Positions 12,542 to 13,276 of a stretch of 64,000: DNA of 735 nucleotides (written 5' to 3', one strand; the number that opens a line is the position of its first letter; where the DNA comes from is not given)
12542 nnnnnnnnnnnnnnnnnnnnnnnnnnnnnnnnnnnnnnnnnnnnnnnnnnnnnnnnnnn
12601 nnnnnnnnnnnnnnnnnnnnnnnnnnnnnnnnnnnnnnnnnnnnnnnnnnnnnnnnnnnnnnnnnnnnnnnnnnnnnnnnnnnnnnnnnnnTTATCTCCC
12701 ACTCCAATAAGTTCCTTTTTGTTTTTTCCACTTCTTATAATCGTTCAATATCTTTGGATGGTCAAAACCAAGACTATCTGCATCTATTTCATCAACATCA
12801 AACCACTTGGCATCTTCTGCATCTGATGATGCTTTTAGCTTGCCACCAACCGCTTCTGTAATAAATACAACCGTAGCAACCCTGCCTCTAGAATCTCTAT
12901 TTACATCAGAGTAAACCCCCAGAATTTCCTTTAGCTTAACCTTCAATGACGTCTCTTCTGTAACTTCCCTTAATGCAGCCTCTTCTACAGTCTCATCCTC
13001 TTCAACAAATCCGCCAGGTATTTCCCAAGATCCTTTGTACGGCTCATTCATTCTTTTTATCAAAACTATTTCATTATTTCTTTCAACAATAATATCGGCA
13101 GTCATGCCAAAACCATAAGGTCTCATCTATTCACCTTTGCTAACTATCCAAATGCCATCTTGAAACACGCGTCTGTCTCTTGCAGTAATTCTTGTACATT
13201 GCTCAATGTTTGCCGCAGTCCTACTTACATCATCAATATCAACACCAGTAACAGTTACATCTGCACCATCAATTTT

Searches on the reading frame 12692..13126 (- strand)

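Call 3: search_protein_families(library=pfam, proteins=[window:12692-13126:-], max_evalue=0.01)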
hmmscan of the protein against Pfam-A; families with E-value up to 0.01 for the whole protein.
window:12692-13126:- (144 aa): 3 families
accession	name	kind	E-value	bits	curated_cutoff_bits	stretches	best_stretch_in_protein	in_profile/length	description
PF00293.34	NUDIX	-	9.6e-26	90.8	21.1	1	8-128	4-132/134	NUDIX domain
PF14815.12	NUDIX_4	-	4.5e-05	23.6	35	1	12-116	4-100/113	NUDIX domain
PF22327.2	Nudt16-like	-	0.0051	17.2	27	1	30-67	31-69/161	U8 snoRNA-decapping enzyme-like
